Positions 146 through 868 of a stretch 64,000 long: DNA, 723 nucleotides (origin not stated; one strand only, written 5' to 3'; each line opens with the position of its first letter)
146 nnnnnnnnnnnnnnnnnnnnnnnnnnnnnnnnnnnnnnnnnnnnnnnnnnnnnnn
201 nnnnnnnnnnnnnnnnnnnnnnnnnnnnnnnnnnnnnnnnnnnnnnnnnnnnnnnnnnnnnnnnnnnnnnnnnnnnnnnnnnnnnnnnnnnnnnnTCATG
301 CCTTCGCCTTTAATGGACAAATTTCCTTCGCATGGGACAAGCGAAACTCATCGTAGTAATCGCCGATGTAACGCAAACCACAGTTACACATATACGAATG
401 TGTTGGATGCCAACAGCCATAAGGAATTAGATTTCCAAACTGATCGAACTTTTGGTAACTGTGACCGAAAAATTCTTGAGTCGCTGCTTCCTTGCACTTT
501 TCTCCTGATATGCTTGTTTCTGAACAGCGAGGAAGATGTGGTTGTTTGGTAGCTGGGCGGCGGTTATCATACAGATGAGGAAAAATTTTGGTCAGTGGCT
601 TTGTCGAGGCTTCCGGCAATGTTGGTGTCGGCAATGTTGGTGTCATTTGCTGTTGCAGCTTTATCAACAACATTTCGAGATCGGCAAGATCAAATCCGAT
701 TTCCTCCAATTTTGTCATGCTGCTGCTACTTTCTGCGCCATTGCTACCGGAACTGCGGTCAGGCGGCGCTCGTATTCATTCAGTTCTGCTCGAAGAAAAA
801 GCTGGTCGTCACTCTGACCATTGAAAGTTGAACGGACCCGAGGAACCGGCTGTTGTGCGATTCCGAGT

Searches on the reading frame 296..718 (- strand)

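Call 44: search_protein_families(library=pfam, alignment_id=A1, max_evalue=0.001)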
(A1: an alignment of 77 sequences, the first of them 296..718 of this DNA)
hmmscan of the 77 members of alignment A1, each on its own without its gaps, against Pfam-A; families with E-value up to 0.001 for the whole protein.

A. member 1, window:296-718:- (140 aa): 0 families

B. families by the number of members that match (of 77 scanned): 15 families
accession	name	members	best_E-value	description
PF06941.18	NT5C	2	1.3e-10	5' nucleotidase, deoxy (Pyrimidine), cytosolic type C protein (NT5C)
PF01121.26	CoaE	1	1.4e-40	Dephospho-CoA kinase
PF01981.21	PTH2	1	1.1e-35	Peptidyl-tRNA hydrolase PTH2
PF15891.11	Nuc_deoxyri_tr2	1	1.3e-33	Nucleoside 2-deoxyribosyltransferase like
PF22653.1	DUF7007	1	7e-32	Domain of unknown function (DUF7007)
PF17338.8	GP88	1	2.9e-21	Gene product 88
PF00004.35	AAA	1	6.4e-15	ATPase family associated with various cellular activities (AAA)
PF07230.16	Portal_T4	1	1.9e-13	Bacteriophage T4-like portal protein (Gp20)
PF11246.14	Phage_gp53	1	3e-12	Base plate wedge protein 53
PF00293.34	NUDIX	1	4.2e-11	NUDIX domain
PF05875.18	Ceramidase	1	6.7e-11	Ceramidase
PF13191.12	AAA_16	1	3.5e-06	AAA ATPase domain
PF13489.12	Methyltransf_23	1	9.5e-05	Methyltransferase domain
PF10979.13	DUF2786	1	0.00012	Protein of unknown function (DUF2786)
PF05014.21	Nuc_deoxyrib_tr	1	0.00014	Nucleoside 2-deoxyribosyltransferase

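Call 45: search_protein_families(library=phrogs, alignment_id=A1, max_evalue=0.00001)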
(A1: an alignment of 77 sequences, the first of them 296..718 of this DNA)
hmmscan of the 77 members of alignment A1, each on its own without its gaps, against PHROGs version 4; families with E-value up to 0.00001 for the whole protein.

A. member 1, window:296-718:- (140 aa): 0 families

B. families by the number of members that match (of 77 scanned): 32 families (the first 25 are shown)
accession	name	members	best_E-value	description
phrog_2643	-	2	2.2e-30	5'-3' deoxyribonucleotidase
phrog_420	-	2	7.6e-19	unknown function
phrog_11912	-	1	2.2e-56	-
phrog_232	-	1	5.3e-46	baseplate wedge subunit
phrog_30579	-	1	1e-43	-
phrog_1617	-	1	1.1e-34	-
phrog_1866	-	1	2.2e-32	-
phrog_6361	-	1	2.5e-30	-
phrog_19425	-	1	7.4e-28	phosphohydrolase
phrog_17232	-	1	3.9e-25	-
phrog_30528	-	1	1.8e-20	-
phrog_7485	-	1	8.9e-20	-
phrog_3849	-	1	4e-17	-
phrog_3322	-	1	2.1e-15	endonuclease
phrog_213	-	1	1.7e-14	portal protein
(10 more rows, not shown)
